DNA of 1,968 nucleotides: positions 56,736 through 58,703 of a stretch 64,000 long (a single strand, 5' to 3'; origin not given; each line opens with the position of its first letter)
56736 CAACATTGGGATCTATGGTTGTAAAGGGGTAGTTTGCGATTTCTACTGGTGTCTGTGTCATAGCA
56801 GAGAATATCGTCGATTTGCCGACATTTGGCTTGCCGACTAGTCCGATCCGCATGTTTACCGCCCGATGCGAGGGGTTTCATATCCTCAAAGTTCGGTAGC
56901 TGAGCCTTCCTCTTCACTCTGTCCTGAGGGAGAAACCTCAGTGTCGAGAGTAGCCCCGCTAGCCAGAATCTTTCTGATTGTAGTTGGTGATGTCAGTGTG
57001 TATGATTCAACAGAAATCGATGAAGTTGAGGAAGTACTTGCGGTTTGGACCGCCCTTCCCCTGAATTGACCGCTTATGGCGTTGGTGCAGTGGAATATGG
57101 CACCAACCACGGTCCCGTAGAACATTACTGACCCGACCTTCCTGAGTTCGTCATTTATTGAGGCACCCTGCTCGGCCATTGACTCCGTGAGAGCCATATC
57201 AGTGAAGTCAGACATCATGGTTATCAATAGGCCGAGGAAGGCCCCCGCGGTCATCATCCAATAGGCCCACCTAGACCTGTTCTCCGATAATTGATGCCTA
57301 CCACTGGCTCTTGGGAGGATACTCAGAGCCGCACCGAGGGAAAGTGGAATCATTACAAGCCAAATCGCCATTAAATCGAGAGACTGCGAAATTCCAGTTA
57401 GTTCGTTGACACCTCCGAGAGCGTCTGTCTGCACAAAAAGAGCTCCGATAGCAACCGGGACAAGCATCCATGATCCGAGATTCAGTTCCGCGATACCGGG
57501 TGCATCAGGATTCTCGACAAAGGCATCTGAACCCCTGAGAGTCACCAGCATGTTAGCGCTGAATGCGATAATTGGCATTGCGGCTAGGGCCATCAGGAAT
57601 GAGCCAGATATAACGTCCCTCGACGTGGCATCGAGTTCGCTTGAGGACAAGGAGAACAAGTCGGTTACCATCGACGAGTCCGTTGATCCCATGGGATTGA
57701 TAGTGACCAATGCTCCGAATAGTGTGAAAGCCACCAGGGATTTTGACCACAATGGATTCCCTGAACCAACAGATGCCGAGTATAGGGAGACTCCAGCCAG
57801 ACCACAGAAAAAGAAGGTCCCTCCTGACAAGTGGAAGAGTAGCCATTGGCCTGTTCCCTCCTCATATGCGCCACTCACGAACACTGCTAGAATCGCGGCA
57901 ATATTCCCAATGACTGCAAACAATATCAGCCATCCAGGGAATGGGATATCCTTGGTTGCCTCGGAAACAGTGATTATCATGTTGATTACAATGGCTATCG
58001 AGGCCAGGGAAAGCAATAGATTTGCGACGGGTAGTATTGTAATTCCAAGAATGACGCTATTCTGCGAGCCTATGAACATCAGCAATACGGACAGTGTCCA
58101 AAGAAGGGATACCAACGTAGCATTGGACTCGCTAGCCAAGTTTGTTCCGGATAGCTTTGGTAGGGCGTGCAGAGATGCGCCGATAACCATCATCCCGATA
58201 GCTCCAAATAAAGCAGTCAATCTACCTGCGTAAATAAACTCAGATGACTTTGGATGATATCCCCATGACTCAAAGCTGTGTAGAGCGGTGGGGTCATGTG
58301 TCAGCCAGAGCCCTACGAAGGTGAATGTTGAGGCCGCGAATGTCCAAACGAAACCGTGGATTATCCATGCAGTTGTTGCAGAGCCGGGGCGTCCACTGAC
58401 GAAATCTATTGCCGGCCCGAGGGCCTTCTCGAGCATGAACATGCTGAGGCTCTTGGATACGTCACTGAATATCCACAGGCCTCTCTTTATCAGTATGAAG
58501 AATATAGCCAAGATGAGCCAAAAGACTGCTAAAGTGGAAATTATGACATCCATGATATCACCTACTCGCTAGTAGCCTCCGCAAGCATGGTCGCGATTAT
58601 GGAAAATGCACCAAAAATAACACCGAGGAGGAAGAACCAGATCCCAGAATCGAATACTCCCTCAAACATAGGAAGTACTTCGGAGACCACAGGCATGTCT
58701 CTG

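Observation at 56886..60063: Heme-copper-oxidase-like membrane protein stripped of its metal ligands, in a tight operon with a radical-SAM protein, a 2-TM protein and a GTPase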

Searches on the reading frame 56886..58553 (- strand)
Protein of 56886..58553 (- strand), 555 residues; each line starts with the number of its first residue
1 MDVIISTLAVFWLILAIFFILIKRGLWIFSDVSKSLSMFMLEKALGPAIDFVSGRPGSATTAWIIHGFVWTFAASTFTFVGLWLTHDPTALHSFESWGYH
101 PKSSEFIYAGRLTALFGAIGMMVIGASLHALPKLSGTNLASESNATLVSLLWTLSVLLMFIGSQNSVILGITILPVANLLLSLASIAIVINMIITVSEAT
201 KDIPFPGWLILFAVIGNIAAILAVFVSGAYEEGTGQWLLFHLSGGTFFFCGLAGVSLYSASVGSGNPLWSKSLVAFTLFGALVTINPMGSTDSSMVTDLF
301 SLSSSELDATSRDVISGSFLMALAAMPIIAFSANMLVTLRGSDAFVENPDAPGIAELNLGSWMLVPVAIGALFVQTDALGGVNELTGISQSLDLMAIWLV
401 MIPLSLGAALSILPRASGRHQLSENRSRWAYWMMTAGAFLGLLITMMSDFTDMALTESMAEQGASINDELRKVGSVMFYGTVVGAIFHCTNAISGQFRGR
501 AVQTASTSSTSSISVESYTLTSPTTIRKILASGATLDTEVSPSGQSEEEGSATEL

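Call 3: search_protein_families(library=pfam, proteins=[window:56886-58553:-], max_evalue=1)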
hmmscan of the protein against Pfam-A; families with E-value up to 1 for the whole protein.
window:56886-58553:- (555 aa): 1 family
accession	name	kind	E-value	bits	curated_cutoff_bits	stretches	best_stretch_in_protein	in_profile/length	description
PF00115.25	COX1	-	0.00094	18.6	34.8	2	395-459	49-113/436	Cytochrome C and Quinol oxidase polypeptide I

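Call 4: search_protein_families(library=ncbifam, proteins=[window:56886-58553:-], max_evalue=1)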
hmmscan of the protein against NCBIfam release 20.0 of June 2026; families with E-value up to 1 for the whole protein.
window:56886-58553:- (555 aa): 0 families

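Call 5: find_homologous_proteins(query=window:56886-58553:-, max_evalue=0.001)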
Query window:56886-58553:- (555 aa): 407 proteins with E <= 0.001 among 8000 candidates; the best 120 are listed.
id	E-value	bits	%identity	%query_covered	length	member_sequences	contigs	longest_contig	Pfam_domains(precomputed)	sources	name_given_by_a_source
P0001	0.0e+0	1148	96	100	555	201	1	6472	-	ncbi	-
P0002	0.0e+0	1093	91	100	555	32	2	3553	-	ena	-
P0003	0.0e+0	1092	91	100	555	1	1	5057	-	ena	-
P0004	0.0e+0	1092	91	100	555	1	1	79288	-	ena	-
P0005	0.0e+0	1092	91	100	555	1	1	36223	-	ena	-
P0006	0.0e+0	1090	91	100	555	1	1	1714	-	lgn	-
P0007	0.0e+0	1090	91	100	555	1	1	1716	-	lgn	-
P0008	0.0e+0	1090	91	100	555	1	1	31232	-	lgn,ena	-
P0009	0.0e+0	1089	91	100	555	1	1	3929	-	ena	-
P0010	0.0e+0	1089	91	100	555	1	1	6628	-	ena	-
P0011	0.0e+0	1089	91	100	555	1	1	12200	-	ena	-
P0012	0.0e+0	1087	91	100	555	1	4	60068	-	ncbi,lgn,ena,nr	ncbi:MAG: hypothetical protein CMA62_01165 [Euryarchaeota archaeon]|nr:hypothetical protein [Euryarc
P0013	0.0e+0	1087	91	100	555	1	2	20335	-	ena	-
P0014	0.0e+0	1087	91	100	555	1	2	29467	-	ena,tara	tara:strand:+ start:683 stop:2350 length:1668 start_codon:yes stop_codon:yes gene_type:complete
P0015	0.0e+0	1085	90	100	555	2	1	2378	-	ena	-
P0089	8.2e-197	673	55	100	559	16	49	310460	-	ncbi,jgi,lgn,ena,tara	ncbi:MAG: hypothetical protein ACKVI6_04500 [Candidatus Poseidoniales archaeon]|jgi:hypothetical pro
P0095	4.0e-196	671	55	100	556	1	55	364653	-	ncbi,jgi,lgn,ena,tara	tara:strand:+ start:21200 stop:22870 length:1671 start_codon:yes stop_codon:yes gene_type:complete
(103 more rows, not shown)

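Call 6: search_solved_structures(query=window:56886-58553:-, max_evalue=10, show_alignments=3)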
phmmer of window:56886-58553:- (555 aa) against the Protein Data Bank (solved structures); distinct sequences matched with E-value up to 10: 0.

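Call 8: search_solved_structures(query=A1, max_evalue=10, show_alignments=3)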
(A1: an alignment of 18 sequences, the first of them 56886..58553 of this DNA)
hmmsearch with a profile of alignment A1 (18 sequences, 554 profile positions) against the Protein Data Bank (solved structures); distinct sequences matched with E-value up to 10: 0.

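Call 15: find_encoding_contigs(protein=P0095, flank=6000, max_places=3)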
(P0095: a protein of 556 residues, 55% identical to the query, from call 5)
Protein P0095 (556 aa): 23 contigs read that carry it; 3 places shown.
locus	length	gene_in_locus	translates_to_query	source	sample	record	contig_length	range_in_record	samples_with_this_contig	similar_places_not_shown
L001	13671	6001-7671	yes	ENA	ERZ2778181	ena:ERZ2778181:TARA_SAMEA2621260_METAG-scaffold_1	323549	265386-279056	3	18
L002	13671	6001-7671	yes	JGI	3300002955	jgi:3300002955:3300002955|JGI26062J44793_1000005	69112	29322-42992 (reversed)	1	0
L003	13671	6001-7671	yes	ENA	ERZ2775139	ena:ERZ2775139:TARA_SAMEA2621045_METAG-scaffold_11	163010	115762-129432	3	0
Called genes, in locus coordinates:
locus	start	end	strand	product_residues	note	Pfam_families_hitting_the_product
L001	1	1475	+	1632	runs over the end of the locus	PF13245:AAA_19 (faint), PF00580:UvrD-helicase, PF13361:UvrD_C, PF13538:UvrD_C_2 (faint), PF12705:PDDEXK_1 (faint)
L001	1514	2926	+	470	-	PF01546:Peptidase_M20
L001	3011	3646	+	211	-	-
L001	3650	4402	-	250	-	PF00132:Hexapep, PF14602:Hexapep_2 (weak)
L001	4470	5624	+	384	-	PF04055:Radical_SAM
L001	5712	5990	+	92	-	-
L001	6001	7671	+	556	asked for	-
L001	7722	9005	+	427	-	PF01926:MMR_HSR1, PF02421:FeoB_N, PF08438:YGR210-like_G4, PF02824:TGS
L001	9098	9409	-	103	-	PF00428:Ribosomal_60s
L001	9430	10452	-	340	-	PF00466:Ribosomal_L10, PF17777:RL10P_insert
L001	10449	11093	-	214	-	PF00687:Ribosomal_L1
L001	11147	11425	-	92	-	PF00298:Ribosomal_L11 (weak)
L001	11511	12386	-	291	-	PF03439:Spt5-NGN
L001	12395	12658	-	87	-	PF00584:SecE (weak)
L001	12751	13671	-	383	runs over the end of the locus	PF00091:Tubulin, PF12327:FtsZ_C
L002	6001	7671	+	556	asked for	-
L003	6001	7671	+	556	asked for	-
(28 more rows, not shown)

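Call 16: find_encoding_contigs(protein=P0089, flank=6000, max_places=3)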
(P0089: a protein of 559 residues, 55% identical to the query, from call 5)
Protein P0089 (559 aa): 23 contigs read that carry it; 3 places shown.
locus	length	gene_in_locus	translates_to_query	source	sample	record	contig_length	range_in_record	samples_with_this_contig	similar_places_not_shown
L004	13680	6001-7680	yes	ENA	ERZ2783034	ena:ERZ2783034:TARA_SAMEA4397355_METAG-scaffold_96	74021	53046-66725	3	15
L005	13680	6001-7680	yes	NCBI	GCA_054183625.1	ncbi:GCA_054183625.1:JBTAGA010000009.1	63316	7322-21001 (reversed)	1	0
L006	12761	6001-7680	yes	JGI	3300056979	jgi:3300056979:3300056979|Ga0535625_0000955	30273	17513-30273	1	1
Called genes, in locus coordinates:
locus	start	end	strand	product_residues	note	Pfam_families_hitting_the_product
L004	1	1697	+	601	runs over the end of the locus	PF02770:Acyl-CoA_dh_M, PF00441:Acyl-CoA_dh_1, PF22924:ACOX_C_alpha1, PF08028:Acyl-CoA_dh_2 (weak), PF12806:Acyl-CoA_dh_C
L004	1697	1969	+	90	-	PF00887:ACBP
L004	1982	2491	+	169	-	PF14539:DUF4442 (weak)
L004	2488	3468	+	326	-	PF03060:NMO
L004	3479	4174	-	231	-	-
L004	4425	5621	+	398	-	PF04055:Radical_SAM (weak)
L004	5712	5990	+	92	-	-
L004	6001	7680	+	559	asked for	-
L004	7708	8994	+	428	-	PF01926:MMR_HSR1, PF02421:FeoB_N, PF08438:YGR210-like_G4, PF02824:TGS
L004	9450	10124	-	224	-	-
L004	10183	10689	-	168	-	-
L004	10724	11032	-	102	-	-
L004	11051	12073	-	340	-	PF00466:Ribosomal_L10, PF17777:RL10P_insert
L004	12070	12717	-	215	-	PF00687:Ribosomal_L1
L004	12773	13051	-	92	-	PF00298:Ribosomal_L11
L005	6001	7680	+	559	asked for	-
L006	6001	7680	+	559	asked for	-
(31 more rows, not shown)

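Call 23: predict_structure(alignment_id=A1)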
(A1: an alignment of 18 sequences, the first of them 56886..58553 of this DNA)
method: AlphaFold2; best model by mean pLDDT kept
length: 555 residues; sequences in the alignment: 18
mean_pLDDT: 62.8   pTM: 0.70
mean pLDDT of the five models: 62.8, 58.7, 55.0, 46.1, 35.7
residues with pLDDT >= 90: 10; 70-90: 204; 50-70: 174; < 50: 167
segments of 3 or more residues with pLDDT < 50: 27-45, 47-51, 283-287, 289-291, 311-320, 330-388, 499-542, 551-555
pLDDT, mean of each block of 10 residues (from residue 1): 74 80 59 47 43 67 86 81 72 69 81 86 89 84 85 90 80 84 85 81 78 80 79 68 70 74 53 56 49 62 58 46 50 40 35 37 46 44 48 63 72 69 51 55 60 56 56 60 62 58 36 36 45 42 49 42
secondary structure, 60 per line:
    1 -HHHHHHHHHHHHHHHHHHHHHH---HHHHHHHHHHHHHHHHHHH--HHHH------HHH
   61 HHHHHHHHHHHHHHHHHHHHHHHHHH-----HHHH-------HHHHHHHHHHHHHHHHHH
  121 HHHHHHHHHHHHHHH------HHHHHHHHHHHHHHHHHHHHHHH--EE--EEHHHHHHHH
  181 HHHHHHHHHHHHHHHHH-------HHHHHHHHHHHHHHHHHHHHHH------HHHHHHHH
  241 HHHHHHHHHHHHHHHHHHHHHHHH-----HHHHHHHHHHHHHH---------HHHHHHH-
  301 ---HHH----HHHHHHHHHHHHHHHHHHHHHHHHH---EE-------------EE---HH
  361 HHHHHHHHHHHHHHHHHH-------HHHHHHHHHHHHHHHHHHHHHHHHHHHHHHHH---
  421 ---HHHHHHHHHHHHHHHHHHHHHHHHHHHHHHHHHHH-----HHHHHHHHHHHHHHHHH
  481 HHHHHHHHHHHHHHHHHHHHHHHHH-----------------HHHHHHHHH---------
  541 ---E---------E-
elements in order: H2-23 H27-45 H48-51 H58-86 H92-95 H103-135 H142-164 H173-197 H205-226 H233-264 H270-283 H293-299 H311-335 H359-378 H386-417 H424-458 H464-505 H523-531

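Call 24: search_protein_representatives(alignment_id=A1)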
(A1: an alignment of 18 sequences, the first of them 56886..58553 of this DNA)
Query: 18 sequences, 554 profile positions. Proteins with E-value up to 0.001 (for the whole library): 115; up to 1e-10: 81; up to 1e-30: 33. The best 115 are listed.
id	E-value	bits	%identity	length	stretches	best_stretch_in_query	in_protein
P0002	1.8e-293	990.8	-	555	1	1-554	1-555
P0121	8.3e-175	599.0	-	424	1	131-554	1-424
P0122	3.3e-138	478.2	-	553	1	5-554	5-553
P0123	6.5e-105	368.3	-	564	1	1-554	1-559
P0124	8.6e-102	358.0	-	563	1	1-552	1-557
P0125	1.0e-100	354.5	-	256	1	299-554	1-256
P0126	1.4e-93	330.9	-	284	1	1-213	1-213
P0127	2.3e-88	313.7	-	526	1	1-544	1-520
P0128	8.0e-81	288.8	-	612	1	6-547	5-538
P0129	4.5e-79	283.0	-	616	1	6-547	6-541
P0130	4.0e-77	276.6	-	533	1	5-541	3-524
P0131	2.7e-66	240.8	-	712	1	7-547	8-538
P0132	2.5e-61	224.5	-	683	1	10-550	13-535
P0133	1.2e-56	209.0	-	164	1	393-554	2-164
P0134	8.2e-55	202.9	-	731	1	1-552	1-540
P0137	8.1e-51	189.8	-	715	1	6-551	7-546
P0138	1.1e-50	189.4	-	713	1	7-543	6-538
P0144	9.6e-41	156.5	-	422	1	234-545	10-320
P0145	2.1e-39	152.1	-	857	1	11-538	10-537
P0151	2.0e-32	129.0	-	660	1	10-545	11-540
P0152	3.7e-31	124.9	-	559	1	186-552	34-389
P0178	2.6e-17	79.2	-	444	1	316-552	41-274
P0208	1.9e-09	53.2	-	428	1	182-456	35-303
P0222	2.6e-05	39.6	-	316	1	320-527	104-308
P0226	1.3e-04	37.2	-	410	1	177-450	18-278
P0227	2.2e-04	36.5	-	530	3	50-162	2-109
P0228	2.8e-04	36.1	-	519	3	207-252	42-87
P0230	4.7e-04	35.4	-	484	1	55-280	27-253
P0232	6.1e-04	35.0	-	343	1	111-280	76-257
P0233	8.3e-04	34.6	-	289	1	447-551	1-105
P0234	9.8e-04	34.3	-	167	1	317-455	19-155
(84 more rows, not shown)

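Call 26: search_protein_families(library=pfam, proteins=[P0122, P0123, P0127, P0128, P0131, P0134, P0145, P0227, P0228, P0230], max_evalue=0.1)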
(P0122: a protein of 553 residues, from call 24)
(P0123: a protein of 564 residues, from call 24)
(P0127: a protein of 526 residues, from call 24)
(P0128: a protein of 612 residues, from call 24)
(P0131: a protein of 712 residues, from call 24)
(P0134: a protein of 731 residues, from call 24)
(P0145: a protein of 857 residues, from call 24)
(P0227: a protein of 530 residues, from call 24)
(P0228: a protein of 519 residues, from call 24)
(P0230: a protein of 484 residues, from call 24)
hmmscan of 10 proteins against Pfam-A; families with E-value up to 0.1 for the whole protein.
P0122 (553 aa): 0 families

P0123 (564 aa): 0 families

P0127 (526 aa): 0 families

P0128 (612 aa): 3 families
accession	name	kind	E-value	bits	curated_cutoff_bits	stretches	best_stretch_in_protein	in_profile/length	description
PF00115.25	COX1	-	7.6e-11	42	34.8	1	60-436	4-404/436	Cytochrome C and Quinol oxidase polypeptide I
PF02037.33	SAP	-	8.5e-05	22.5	23.9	1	585-611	7-33/37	SAP domain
PF18953.6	SAP_new25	-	0.00013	21.9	26.3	1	584-611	9-36/51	SAP domain-containing new25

P0131 (712 aa): 9 families
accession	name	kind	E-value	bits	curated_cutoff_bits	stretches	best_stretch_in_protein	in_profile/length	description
PF00115.25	COX1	-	3.2e-11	43.2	34.8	2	70-353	18-316/436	Cytochrome C and Quinol oxidase polypeptide I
PF13499.12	EF-hand_7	-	9.7e-08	32.7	30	1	585-641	4-61/67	EF-hand domain pair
PF02037.33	SAP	-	3.7e-07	30.1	23.9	1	681-712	2-33/37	SAP domain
PF00036.39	EF-hand_1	-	7.3e-07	28.7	25.4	1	585-612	2-29/29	EF hand domain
PF13405.12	EF-hand_6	-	1.1e-06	28.3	25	1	585-613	2-30/30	EF-hand domain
PF18953.6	SAP_new25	-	1.3e-05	25.2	26.3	1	686-710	10-34/51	SAP domain-containing new25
PF13833.12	EF-hand_8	-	0.00023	21.3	28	1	597-640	2-45/54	EF-hand domain pair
PF13202.12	EF-hand_5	-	0.012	15.5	25.9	0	627-642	6-21/25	EF hand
PF18883.6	AC_1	-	0.029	14.8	27.1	1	507-576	32-103/114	Autochaperone Domain Type 1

P0134 (731 aa): 8 families
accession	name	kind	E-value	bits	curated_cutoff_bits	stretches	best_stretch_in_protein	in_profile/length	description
PF02037.33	SAP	-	1.3e-09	37.9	23.9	1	698-731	2-35/37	SAP domain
PF13405.12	EF-hand_6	-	7.5e-05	22.6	25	1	580-603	4-27/30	EF-hand domain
PF18953.6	SAP_new25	-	0.00014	21.9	26.3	1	703-729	10-36/51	SAP domain-containing new25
PF13499.12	EF-hand_7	-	0.00032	21.4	30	1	581-635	7-62/67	EF-hand domain pair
PF13202.12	EF-hand_5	-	0.00037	20.3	25.9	0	621-635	7-21/25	EF hand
PF00036.39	EF-hand_1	-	0.00037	20.3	25.4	0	615-635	2-22/29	EF hand domain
PF07498.18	Rho_N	-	0.00044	20.6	24.9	1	697-731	1-37/43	Rho termination factor, N-terminal domain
PF00404.24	Dockerin_1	-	0.047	14.3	22.9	0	619-640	33-52/57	Dockerin type I domain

P0145 (857 aa): 8 families
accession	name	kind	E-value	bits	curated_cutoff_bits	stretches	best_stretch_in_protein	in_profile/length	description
PF00036.39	EF-hand_1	-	3.1e-11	42.4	25.4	2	585-611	3-29/29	EF hand domain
PF13499.12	EF-hand_7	-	9.1e-09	36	30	1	584-641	4-62/67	EF-hand domain pair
PF13202.12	EF-hand_5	-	1.3e-08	34.4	25.9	2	624-641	4-21/25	EF hand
PF13405.12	EF-hand_6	-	2.7e-07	30.1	25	1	585-609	3-27/30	EF-hand domain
PF02037.33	SAP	-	7.5e-07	29.1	23.9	1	823-854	2-33/37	SAP domain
PF18953.6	SAP_new25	-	5.6e-05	23.1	26.3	1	828-854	10-36/51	SAP domain-containing new25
PF13833.12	EF-hand_8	-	0.00026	21.1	28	0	611-639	21-45/54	EF-hand domain pair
PF06698.16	DUF1192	-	0.095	13.3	25.5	0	655-697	12-54/58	Protein of unknown function (DUF1192)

P0227 (530 aa): 1 family
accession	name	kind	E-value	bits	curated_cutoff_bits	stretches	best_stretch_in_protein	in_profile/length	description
PF00115.25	COX1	-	9.1e-79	265.8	34.8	1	12-459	3-435/436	Cytochrome C and Quinol oxidase polypeptide I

P0228 (519 aa): 20 families
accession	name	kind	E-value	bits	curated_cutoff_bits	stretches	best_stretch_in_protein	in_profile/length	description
PF05656.20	DUF805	-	1.4e-09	38.8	25.7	1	363-418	7-60/111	Protein of unknown function (DUF805)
PF09815.14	XK-related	-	9.2e-08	31.9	24.8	3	35-97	274-336/337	XK-related protein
PF19896.4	DUF6369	-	4.2e-07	30.2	28.4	1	25-87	39-104/438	Family of unknown function (DUF6369)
PF04433.23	SWIRM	-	0.00011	22.7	28.6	0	145-192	38-83/84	SWIRM domain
PF04531.18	Phage_holin_1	-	0.00012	23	22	0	364-394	6-36/82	Bacteriophage holin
PF08461.16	HTH_12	-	0.00016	22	21.4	0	7-35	23-56/66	Ribonuclease R winged-helix domain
PF06687.17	SUR7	-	0.00031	20.9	29.6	0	206-269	110-172/201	SUR7/PalI family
PF13497.11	DUF4121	-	0.001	18.8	27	0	113-134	116-137/264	Domain of unknown function (DUF4121)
PF21980.2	MksE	-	0.0026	18.6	27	0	158-194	108-143/163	Condensin complex protein MksE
PF18150.6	DUF5600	-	0.005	18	26.6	0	116-150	49-83/107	Domain of unknown function (DUF5600)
PF01944.22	SpoIIM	-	0.0056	17.1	26.9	0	29-59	128-158/163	Stage II sporulation protein M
PF24357.1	TMD0_ABC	-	0.0072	16.9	27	0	34-107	56-124/159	ABC transporter TMD0 domain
PF00101.25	RuBisCO_small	-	0.013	15.9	27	0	8-46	9-47/97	Ribulose bisphosphate carboxylase, small chain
PF08238.18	Sel1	-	0.016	16.2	30.7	0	174-186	17-29/36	Sel1 repeat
PF01638.23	HxlR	-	0.028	14.7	20.8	0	16-41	38-63/91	HxlR-like helix-turn-helix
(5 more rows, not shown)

P0230 (484 aa): 1 family
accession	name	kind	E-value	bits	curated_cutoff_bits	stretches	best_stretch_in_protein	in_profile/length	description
PF00115.25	COX1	-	1.6e-72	245.2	34.8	1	33-442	4-436/436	Cytochrome C and Quinol oxidase polypeptide I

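Call 27: fold_search(model_id=the predicted structure, library=pdb)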
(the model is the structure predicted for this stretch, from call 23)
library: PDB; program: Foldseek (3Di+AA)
matches with E <= 10: 239; with E <= 0.001: 9
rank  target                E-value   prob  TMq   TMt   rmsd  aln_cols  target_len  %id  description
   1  9g83_t                1.8e-06  1.00  0.58  0.67   6.0       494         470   15  Respiratory supercomplex CI1-CIII2-CIV2-(cbb3)1 from alphaproteobacterium (released 2026-02-04)
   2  3mk7_A                2.3e-06  1.00  0.58  0.67   5.8       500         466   15  The structure of CBB3 cytochrome oxidase (released 2010-08-04)
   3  3mk7_D                3.3e-06  1.00  0.57  0.67   5.8       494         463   15  The structure of CBB3 cytochrome oxidase (released 2010-08-04)
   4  3mk7_G                3.8e-06  1.00  0.57  0.67   5.7       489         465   14  The structure of CBB3 cytochrome oxidase (released 2010-08-04)
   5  8smr_E                7.4e-06  1.00  0.57  0.66   6.1       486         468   12  cytochrome bc1-cbb3 supercomplex from Pseudomonas aeruginosa (released 2023-10-11)
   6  4xyd_A                1.4e-05  1.00  0.55  0.66   5.9       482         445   14  Nitric oxide reductase from Roseobacter denitrificans (RdNOR) (released 2016-05-25)
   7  3o0r_B                1.8e-05  1.00  0.54  0.65   6.4       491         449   13  Crystal structure of nitric oxide reductase from Pseudomonas aeruginosa in complex with antibody fragment (released 2010-12-29)
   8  6xkw_n                2.9e-05  1.00  0.56  0.65   6.1       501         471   14  R. capsulatus CIII2CIV bipartite super-complex (SC-2A) with CcoH/cy (released 2020-12-30)
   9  9g6b_A                3.5e-05  1.00  0.57  0.66   6.1       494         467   12  cbb3-2 NOH complex (released 2026-01-28)
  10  9f5x_2A               1.4e-02  1.00  0.45  0.49   8.2       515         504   11  Structure of the Chlamydomonas reinhardtii respiratory supercomplex I1 III2 IV2 (released 2025-03-12)
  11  6pw1_C                1.8e-02  1.00  0.44  0.46   8.6       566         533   13  Cytochrome c Oxidase delta 16 (released 2019-11-27)
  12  3dtu_C                1.9e-02  1.00  0.45  0.46   8.7       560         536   13  Catalytic core subunits (I and II) of cytochrome c oxidase from Rhodobacter sphaeroides complexed with deoxycholic aci (released 2008-09-16)
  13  3dtu_A                2.0e-02  1.00  0.46  0.47   8.0       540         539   11  Catalytic core subunits (I and II) of cytochrome c oxidase from Rhodobacter sphaeroides complexed with deoxycholic aci (released 2008-09-16)
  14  4g7s_A                3.2e-02  1.00  0.49  0.49   8.3       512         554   13  Structure of Recombinant Cytochrome ba3 Oxidase mutant V236I from Thermus thermophilus (released 2013-07-24)
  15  7ate_A                4.1e-02  1.00  0.46  0.47   7.9       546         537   13  Cytochrome c oxidase structure in P-state (released 2021-12-01)
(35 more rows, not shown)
